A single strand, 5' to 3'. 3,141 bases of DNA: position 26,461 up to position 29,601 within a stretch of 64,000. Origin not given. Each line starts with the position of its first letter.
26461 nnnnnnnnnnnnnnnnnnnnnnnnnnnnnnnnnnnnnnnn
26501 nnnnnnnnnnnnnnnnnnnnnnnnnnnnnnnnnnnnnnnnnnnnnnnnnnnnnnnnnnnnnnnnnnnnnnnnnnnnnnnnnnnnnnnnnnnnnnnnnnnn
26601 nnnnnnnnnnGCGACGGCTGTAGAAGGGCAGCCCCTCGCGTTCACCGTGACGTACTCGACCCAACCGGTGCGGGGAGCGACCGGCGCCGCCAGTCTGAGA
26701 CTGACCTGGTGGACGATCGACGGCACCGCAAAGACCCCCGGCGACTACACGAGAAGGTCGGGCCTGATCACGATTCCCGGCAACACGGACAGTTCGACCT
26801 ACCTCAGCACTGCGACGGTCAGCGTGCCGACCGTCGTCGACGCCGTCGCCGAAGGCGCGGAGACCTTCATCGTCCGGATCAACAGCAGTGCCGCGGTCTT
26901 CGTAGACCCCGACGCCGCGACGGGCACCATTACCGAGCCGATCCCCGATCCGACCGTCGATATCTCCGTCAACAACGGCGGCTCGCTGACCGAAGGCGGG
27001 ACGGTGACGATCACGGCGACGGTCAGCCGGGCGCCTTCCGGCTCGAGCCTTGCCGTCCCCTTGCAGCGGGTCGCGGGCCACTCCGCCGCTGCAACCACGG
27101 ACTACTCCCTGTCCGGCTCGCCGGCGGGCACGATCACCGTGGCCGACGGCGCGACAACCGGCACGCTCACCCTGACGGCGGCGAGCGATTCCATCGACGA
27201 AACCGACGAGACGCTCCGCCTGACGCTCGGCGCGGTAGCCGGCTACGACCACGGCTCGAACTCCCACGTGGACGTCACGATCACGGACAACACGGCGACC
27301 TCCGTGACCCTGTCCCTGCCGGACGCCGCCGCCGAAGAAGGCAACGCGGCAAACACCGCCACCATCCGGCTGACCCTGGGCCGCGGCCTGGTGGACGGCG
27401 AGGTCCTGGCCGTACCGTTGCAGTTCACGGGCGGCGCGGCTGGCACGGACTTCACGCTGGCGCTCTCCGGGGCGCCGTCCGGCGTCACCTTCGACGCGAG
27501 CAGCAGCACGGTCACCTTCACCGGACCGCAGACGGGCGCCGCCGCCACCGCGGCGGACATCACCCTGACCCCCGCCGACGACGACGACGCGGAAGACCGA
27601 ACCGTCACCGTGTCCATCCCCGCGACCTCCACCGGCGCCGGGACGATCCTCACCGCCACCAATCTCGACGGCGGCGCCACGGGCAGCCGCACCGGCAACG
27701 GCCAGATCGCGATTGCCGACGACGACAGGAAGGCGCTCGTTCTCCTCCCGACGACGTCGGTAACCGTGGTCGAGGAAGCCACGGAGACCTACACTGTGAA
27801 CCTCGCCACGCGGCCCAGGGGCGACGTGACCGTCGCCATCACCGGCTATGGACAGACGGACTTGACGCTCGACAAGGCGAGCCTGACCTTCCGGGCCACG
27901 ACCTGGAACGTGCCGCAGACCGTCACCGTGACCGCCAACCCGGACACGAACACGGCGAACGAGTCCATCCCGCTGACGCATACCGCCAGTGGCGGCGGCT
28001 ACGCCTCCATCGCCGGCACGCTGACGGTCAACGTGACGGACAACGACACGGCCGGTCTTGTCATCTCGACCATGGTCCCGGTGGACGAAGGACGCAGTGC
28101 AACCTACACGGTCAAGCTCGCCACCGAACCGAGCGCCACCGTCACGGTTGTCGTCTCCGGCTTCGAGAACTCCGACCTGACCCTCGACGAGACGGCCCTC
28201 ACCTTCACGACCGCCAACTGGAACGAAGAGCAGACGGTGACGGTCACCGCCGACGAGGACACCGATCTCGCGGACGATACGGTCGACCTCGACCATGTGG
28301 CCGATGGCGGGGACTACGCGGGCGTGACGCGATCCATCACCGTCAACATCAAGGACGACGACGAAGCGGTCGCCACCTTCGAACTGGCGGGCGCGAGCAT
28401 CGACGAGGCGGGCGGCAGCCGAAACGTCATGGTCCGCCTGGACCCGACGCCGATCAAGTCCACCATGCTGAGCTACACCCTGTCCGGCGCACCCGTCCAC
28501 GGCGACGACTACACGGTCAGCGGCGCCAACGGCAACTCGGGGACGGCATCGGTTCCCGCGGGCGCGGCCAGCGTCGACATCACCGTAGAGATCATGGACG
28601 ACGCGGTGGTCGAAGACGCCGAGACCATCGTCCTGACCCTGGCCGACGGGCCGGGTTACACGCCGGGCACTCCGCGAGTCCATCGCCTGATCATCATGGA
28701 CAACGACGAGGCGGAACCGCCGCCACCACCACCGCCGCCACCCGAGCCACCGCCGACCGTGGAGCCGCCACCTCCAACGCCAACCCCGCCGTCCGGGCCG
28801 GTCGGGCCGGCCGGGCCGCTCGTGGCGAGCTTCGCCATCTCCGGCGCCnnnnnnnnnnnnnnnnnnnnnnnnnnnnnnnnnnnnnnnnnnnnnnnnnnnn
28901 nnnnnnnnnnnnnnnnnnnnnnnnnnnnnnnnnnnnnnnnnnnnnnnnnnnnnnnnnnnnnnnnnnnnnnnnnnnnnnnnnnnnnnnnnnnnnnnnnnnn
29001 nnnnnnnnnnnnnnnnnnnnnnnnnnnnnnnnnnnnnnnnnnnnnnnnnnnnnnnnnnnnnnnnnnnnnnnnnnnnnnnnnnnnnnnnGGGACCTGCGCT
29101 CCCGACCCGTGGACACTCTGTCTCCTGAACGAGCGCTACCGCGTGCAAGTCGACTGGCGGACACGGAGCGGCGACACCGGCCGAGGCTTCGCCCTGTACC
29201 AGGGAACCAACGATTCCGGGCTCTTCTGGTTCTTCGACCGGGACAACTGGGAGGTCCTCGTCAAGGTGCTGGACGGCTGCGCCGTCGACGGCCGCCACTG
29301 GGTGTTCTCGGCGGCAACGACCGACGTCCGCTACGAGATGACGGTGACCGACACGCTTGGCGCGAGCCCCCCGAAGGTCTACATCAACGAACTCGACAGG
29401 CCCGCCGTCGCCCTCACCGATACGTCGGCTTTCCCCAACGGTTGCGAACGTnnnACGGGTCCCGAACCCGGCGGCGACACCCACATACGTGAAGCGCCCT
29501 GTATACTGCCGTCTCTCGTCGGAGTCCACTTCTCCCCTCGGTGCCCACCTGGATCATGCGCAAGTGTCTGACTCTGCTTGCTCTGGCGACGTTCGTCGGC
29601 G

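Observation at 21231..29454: Tandem pair of giant secreted proteins with a plant-type LRR ectodomain architecture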

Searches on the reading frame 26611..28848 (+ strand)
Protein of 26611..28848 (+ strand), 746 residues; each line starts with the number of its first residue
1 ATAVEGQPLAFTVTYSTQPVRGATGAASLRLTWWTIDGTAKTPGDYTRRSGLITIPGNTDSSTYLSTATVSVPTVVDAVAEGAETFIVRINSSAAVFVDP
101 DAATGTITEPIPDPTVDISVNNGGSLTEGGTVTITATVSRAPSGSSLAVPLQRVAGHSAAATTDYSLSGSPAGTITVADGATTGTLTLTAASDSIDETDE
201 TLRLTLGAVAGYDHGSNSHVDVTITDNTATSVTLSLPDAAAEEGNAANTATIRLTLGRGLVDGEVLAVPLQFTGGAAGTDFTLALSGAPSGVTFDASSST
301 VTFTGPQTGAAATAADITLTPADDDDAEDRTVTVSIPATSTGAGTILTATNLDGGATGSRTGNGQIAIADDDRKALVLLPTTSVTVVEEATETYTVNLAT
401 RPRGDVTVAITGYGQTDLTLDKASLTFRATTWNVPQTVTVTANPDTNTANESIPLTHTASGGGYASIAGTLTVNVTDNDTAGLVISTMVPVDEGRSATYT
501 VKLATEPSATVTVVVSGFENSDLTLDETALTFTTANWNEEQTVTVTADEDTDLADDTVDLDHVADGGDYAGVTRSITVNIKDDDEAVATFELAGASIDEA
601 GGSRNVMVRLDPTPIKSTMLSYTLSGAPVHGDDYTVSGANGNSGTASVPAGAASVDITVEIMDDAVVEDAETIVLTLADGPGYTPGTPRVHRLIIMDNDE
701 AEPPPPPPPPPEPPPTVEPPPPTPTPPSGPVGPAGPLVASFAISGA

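Call 52: search_solved_structures(query=window:26611-28848:+, max_evalue=0.01, show_alignments=0)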
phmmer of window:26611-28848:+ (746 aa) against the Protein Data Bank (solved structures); distinct sequences matched with E-value up to 0.01: 1.
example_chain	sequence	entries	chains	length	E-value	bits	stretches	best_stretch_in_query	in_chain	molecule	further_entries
6dc4_L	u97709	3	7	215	0.0087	17.7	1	265-376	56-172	Fab AM22 Light Chain | AM22 Fab light chain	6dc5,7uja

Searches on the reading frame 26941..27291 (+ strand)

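Call 65: search_protein_families(library=pfam, proteins=[window:26941-27291:+], max_evalue=1)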
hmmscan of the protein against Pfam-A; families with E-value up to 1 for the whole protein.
seq(117 aa): 3 families
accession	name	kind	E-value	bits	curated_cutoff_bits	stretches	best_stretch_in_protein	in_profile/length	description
PF20579.4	LapA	-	3.7e-07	30.9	27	1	5-101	2-79/99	LapA domain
PF03160.20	Calx-beta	-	0.0015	19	27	1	26-116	26-117/119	Calx-beta domain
PF05215.19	Spiralin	-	0.046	14.7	25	0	48-84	40-71/81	Spiralin domain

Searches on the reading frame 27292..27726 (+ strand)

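Call 65: search_protein_families(library=pfam, proteins=[window:27292-27726:+], max_evalue=1)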
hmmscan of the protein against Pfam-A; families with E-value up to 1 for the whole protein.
seq(145 aa): 1 family
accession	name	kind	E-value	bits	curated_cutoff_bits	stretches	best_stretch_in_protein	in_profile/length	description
PF20611.3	DUF6801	-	0.57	10.7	26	1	4-128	17-139/161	Family of unknown function (DUF6801)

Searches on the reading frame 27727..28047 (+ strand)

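Call 65: search_protein_families(library=pfam, proteins=[window:27727-28047:+], max_evalue=1)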
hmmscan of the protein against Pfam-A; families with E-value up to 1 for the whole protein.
seq(107 aa): 4 families
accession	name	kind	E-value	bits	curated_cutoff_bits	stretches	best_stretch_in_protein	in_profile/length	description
PF04027.18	DUF371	-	0.0013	19.2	25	1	7-76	44-111/133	Domain of unknown function (DUF371)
PF13860.13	FlgD_ig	-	0.013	15.8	27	1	10-61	25-77/79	FlgD Ig-like domain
PF17766.7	fn3_6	-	0.055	14.1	26.4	1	11-77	24-78/99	Fibronectin type-III domain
PF03459.23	TOBE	-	0.32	11.7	22.3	1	11-48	10-47/64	TOBE domain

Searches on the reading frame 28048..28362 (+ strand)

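Call 65: search_protein_families(library=pfam, proteins=[window:28048-28362:+], max_evalue=1)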
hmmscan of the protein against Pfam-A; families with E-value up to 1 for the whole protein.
seq(105 aa): 3 families
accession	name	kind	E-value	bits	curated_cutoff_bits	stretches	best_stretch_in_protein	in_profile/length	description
PF20579.4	LapA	-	0.042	14.7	27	1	3-37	4-38/99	LapA domain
PF17766.7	fn3_6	-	0.051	14.2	26.4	1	16-72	19-75/99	Fibronectin type-III domain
PF16341.10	DUF4971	-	0.2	11.9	31.3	1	20-72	65-117/141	Domain of unknown function (DUF4971)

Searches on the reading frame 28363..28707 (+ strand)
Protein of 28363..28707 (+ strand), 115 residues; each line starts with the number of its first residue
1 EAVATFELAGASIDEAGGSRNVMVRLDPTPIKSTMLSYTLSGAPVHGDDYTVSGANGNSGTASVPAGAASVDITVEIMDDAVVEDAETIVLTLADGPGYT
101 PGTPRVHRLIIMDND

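Call 65: search_protein_families(library=pfam, proteins=[window:28363-28707:+], max_evalue=1)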
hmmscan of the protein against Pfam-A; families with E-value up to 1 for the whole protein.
seq(115 aa): 2 families
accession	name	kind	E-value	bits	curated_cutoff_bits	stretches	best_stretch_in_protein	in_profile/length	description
PF03160.20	Calx-beta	-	5.2e-05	23.7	27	1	3-115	7-119/119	Calx-beta domain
PF20579.4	LapA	-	0.091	13.6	27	1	37-96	20-77/99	LapA domain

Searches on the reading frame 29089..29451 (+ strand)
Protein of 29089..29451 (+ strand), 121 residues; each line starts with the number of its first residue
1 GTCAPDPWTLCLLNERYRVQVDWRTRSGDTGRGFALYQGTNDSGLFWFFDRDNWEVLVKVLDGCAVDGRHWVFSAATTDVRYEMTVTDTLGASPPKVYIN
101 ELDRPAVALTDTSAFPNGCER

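Call 7: search_protein_families(library=pfam, proteins=[window:29089-29451:+], max_evalue=10)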
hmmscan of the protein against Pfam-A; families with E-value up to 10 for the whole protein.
seq(121 aa): 0 families

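Call 14: find_homologous_proteins(query=window:29089-29451:+, max_evalue=0.001)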
Query seq(121 aa) (121 aa): 76 proteins with E <= 0.001 among 83 candidates.
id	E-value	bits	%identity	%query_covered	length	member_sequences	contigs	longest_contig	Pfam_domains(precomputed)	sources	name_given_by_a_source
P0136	4.0e-46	174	54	97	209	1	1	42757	-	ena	-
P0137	7.9e-37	144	55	100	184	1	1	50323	PF00801.27,PF18911.7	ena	-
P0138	2.0e-36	143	58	98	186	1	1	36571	PF00801.27,PF18911.7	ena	-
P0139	6.7e-35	138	55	100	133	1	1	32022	-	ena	-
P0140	7.6e-35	138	56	99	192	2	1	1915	PF00801.27,PF18911.7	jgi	-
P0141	1.4e-34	137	52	98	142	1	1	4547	-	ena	-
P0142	1.6e-34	136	54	99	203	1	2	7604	PF00801.27,PF18911.7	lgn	-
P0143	7.0e-34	134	55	98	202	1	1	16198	PF00801.27,PF18911.7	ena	-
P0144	8.5e-34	134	55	100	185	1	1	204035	PF00801.27,PF18911.7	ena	-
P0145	3.8e-33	132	54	99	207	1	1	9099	PF00801.27,PF18911.7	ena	-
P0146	3.9e-33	132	52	99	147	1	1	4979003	-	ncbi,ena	-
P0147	1.4e-32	130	54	98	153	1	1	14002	-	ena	-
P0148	2.1e-32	130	54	98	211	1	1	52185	PF00801.27,PF18911.7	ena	-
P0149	3.1e-32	129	54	100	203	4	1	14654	PF00801.27,PF18911.7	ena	-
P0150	4.0e-32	129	53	98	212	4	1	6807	PF00801.27,PF18911.7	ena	-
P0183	2.9e-20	90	42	94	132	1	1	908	-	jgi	jgi:hypothetical protein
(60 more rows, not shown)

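Call 18: search_protein_families(library=ncbifam, proteins=[window:29089-29451:+, P0183, P0146], max_evalue=10)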
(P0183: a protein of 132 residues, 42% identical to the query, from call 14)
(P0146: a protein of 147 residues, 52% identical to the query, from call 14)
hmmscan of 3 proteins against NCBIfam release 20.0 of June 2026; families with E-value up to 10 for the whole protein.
seq(121 aa): 0 families

P0183 (132 aa): 0 families

P0146 (147 aa): 0 families

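Call 23: predict_structure(alignment_id=A1)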
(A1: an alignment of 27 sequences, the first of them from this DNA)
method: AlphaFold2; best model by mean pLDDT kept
length: 121 residues; sequences in the alignment: 27
mean_pLDDT: 96.5   pTM: 0.90
mean pLDDT of the five models: 96.5, 96.0, 96.0, 95.9, 95.6
residues with pLDDT >= 90: 117; 70-90: 4; 50-70: 0; < 50: 0
segments of 3 or more residues with pLDDT < 50: none
pLDDT, mean of each block of 10 residues (from residue 1): 96 97 98 95 97 96 96 98 98 96 97 95 76
secondary structure, 60 per line:
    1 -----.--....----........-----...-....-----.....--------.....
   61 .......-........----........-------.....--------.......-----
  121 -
elements in order: E9-12 E17-24 E30-32 E34-37 E43-47 E56-63 H64-67 E69-76 E81-88 E96-100 E109-115

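Call 25: search_protein_representatives(alignment_id=A1)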
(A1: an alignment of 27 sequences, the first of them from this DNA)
Query: 27 sequences, 137 profile positions. Proteins with E-value up to 0.001 (for the whole library): 10647; up to 1e-10: 9629; up to 1e-30: 6450. The best 150 are listed.
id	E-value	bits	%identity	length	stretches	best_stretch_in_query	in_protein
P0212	6.7e-136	463.3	-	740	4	18-136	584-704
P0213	1.1e-125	430.2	-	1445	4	14-135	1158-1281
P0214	3.3e-119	409.2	-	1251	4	12-136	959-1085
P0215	7.9e-114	391.8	-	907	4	18-135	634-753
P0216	1.5e-104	361.7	-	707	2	15-136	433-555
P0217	3.6e-104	360.5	-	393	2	13-136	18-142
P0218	1.2e-102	355.5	-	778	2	14-136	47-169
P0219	1.6e-102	355.1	-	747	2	15-136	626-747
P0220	7.8e-102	352.9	-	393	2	14-136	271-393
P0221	9.8e-102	352.6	-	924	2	18-136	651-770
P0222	1.1e-101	352.5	-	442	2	15-135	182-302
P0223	1.9e-101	351.7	-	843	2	15-135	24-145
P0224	2.3e-101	351.4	-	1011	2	14-136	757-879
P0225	2.6e-101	351.2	-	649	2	13-136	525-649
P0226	3.4e-101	350.9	-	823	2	14-135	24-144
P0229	9.5e-101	349.4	-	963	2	13-136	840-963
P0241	9.9e-100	346.1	-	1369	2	15-136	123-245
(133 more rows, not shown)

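Call 26: search_protein_families(library=pfam, proteins=[P0212, P0213, P0214, P0216, P0217, P0218, P0223, P0224, P0229, P0241], max_evalue=0.001)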
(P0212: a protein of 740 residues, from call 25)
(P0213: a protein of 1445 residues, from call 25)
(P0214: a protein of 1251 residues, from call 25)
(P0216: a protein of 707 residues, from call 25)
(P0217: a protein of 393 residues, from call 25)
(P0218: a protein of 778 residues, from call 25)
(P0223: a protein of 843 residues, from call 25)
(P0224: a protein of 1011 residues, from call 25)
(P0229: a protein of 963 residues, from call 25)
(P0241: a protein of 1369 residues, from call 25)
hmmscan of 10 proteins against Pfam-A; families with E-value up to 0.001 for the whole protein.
P0212 (740 aa): 0 families

P0213 (1445 aa): 3 families
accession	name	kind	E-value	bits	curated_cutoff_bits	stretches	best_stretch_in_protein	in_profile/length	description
PF18911.6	PKD_4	-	5.9e-09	36.3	27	1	1100-1150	26-76/85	PKD domain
PF00801.26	PKD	-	8.3e-07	29.4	23.5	1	1093-1154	12-77/80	PKD domain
PF03160.20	Calx-beta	-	0.0002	21.8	27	1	965-1071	5-117/119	Calx-beta domain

P0214 (1251 aa): 4 families
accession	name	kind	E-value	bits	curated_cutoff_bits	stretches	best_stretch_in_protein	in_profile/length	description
PF05345.18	He_PIG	-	1.3e-14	54.8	24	2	790-869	9-95/96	Putative Ig domain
PF13583.11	Reprolysin_4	-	6.8e-07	29.6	22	1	166-284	81-178/203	Metallo-peptidase family M12B Reprolysin-like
PF13582.12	Reprolysin_3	-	9.7e-06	26.6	22.4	1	121-247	4-122/123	Metallo-peptidase family M12B Reprolysin-like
PF17963.7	Big_9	-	0.00036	21.8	23.6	0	813-864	33-85/89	Bacterial Ig domain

P0216 (707 aa): 0 families

P0217 (393 aa): 0 families

P0218 (778 aa): 0 families

P0223 (843 aa): 0 families

P0224 (1011 aa): 2 families
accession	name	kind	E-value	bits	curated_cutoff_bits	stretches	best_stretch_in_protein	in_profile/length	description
PF15902.12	Sortilin-Vps10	-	6.2e-18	65.2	33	1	238-296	3-60/446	Sortilin, neurotensin receptor 3,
PF02012.26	BNR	-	6.5e-08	31.9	27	0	240-249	2-11/12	BNR/Asp-box repeat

P0229 (963 aa): 4 families
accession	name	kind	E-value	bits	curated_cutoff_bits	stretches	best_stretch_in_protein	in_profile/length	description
PF08309.17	LVIVD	-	7e-47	157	20.2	2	164-196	4-36/42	LVIVD repeat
PF18911.6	PKD_4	-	8.2e-15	55.1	27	1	614-689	3-81/85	PKD domain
PF00801.26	PKD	-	1.2e-09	38.5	23.5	1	625-688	10-77/80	PKD domain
PF09826.15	Beta_propel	-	1.4e-07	31.3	22.4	0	213-387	21-130/495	Beta propeller domain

P0241 (1369 aa): 4 families
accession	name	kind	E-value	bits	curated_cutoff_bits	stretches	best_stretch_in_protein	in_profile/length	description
PF03736.22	EPTP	-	1.7e-05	25.2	21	0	1098-1119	10-31/42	EPTP domain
PF11141.13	DUF2914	-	1.9e-05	24.7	23.6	0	1156-1176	42-62/62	Protein of unknown function (DUF2914)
PF02369.22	Big_1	-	8.9e-05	23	34.9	1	422-488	16-87/93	Bacterial Ig-like domain (group 1)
PF01835.25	MG2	-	0.00055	20.7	32.8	0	411-455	5-47/96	MG2 domain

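Call 80: search_protein_families(library=pfam, alignment_id=A1, max_evalue=10)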
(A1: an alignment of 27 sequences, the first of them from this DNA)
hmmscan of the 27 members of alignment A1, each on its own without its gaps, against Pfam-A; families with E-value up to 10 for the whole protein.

A. member 1, seq(121 aa): 0 families

B. families by the number of members that match (of 27 scanned): 6 families
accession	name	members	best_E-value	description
PF22578.2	GGR_cat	2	0.025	Geranylgeranyl reductase catalytic domain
PF07828.18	PA-IL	1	0.0084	PA-IL-like protein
PF13530.11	SCP2_2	1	0.081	Sterol carrier protein domain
PF13492.12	GAF_3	1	0.12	GAF domain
PF07080.17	DUF1348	1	0.15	Protein of unknown function (DUF1348)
PF01299.22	Lamp2-like_luminal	1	0.18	Lysosome-associated membrane glycoprotein 2-like, luminal domains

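Call 81: search_solved_structures(query=A1, max_evalue=10)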
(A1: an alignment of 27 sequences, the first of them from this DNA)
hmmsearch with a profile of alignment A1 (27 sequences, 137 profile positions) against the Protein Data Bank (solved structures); distinct sequences matched with E-value up to 10: 3.
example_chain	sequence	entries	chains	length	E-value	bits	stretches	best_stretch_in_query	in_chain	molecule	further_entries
4ykm_A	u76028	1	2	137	0.16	15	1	59-101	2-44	Cellular retinoic acid-binding protein 2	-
1zx5_A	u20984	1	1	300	0.79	12.8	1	53-84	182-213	mannosephosphate isomerase, putative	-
7nks_D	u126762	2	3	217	2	11.5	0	91-133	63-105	Fab HTN-Gn1 light chain | Fab fragment HTN-Gn1 Light chain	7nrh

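Call 84: fold_search(model_id=the predicted structure, library=pdb)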
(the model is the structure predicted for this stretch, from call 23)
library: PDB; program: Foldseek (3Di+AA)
matches with E <= 10: 581; with E <= 0.001: 0
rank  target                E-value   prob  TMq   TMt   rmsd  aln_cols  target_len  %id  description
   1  8ewf_E                9.1e-02  0.13  0.21  0.13  17.8       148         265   20  CryoEM structure of Western equine encephalitis virus VLP in complex with the avian MXRA8 receptor (released 2023-10-25)
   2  8trq_D                2.2e-01  0.72  0.36  0.24   5.4        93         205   10  T cell recognition of citrullinated vimentin peptide presented by HLA-DR4 (released 2024-07-31)
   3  8es4_A                2.2e-01  0.28  0.29  0.11  14.4       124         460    6  Focused reconstruction of HRP29 tail (released 2023-10-18)
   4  1u2b                  2.4e-01  0.12  0.19  0.18  12.8       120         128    9  Triglycine variant of the Grp1 Pleckstrin Homology Domain unliganded (released 2005-02-01)
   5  6jo8_M                3.0e-01  0.30  0.36  0.22  10.5       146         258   13  The complex structure of CHIKV envelope glycoprotein bound to human MXRA8 (released 2019-05-15)
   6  6nk3_A                3.3e-01  0.23  0.32  0.19  11.2       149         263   13  Crystal structure of murine Mxra8 ectodomain (released 2019-05-22)
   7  3f7e_B                3.5e-01  0.06  0.16  0.15  13.6        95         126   10  MSMEG_3380 F420 Reductase (released 2009-10-20)
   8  6nk3_B                3.9e-01  0.23  0.33  0.19   8.8       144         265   10  Crystal structure of murine Mxra8 ectodomain (released 2019-05-22)
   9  9gpg_A                4.4e-01  0.18  0.29  0.09  11.1       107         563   14  Complex of ManDH5 native enzyme with Mannobiose after co crystallization with Mannopentaose at 1.7 angstroms resolutio (released 2025-09-17)
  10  2d7n_MODEL_1_A        4.4e-01  0.09  0.24  0.20  11.9       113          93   12  Solution structure of the 16th Filamin domain from human Filamin C (released 2006-05-24)
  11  7n35_A                5.1e-01  0.20  0.31  0.34   8.8       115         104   16  Structure of Yersinia aleksiciae Cap15 cyclic dinucleotide receptor, crystal form 2 (released 2021-11-17)
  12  2dlg_MODEL_1_A        5.1e-01  0.11  0.24  0.27  13.3       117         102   12  Solution structure of the 20th Filamin domain from human Filamin-B (released 2006-10-18)
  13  1u27                  5.1e-01  0.11  0.20  0.21  12.8       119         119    7  Triglycine variant of the ARNO Pleckstrin Homology Domain in complex with Ins(1,3,4,5)P4 (released 2005-02-01)
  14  1n4x_L                5.4e-01  0.33  0.34  0.35   6.5       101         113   10  Structure of scFv 1696 at acidic pH (released 2003-06-10)
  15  9gpe_A                5.4e-01  0.14  0.27  0.08  11.4       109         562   16  ManDH5 E303Q in complex with mannotetraose after co-crystalliztion with mannotetraose at 1.6 angstroms resolution a be (released 2025-09-17)
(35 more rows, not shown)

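Call 87: search_protein_families(library=pfam, alignment_id=A5, max_evalue=0.00001)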
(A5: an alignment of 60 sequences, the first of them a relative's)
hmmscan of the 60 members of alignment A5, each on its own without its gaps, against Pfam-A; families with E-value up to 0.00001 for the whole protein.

A. member 1, P0212 (740 aa): 0 families

B. families by the number of members that match (of 60 scanned): 37 families (the first 25 are shown)
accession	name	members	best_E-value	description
PF15902.12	Sortilin-Vps10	6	2.7e-30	Sortilin, neurotensin receptor 3,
PF00041.27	fn3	6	8.1e-25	Fibronectin type III domain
PF03160.20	Calx-beta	5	2e-46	Calx-beta domain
PF02012.26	BNR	5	3.4e-11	BNR/Asp-box repeat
PF10282.15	Lactonase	4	1.4e-57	Lactonase, 7-bladed beta-propeller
PF24684.1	Vgb_lyase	3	3.1e-103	Virginiamycin B lyase family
PF08450.18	SGL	3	4.6e-16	SMP-30/Gluconolactonase/LRE-like region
PF14870.12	PSII_BNR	3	4e-12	Photosynthesis system II assembly factor YCF48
PF15702.11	HPS6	2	9.1e-14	Hermansky-Pudlak syndrome 6 protein N-terminal domain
PF07676.18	PD40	2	1.8e-09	WD40-like Beta Propeller Repeat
PF13519.12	VWA_2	2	5.9e-08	von Willebrand factor type A domain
PF16656.11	Pur_ac_phosph_N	2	1.7e-07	Purple acid Phosphatase, N-terminal domain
PF09471.16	Peptidase_M64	1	1.3e-41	IgA Peptidase M64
PF09134.16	Invasin_D3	1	1.3e-20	Invasin, domain 3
PF02225.27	PA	1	2.4e-20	PA domain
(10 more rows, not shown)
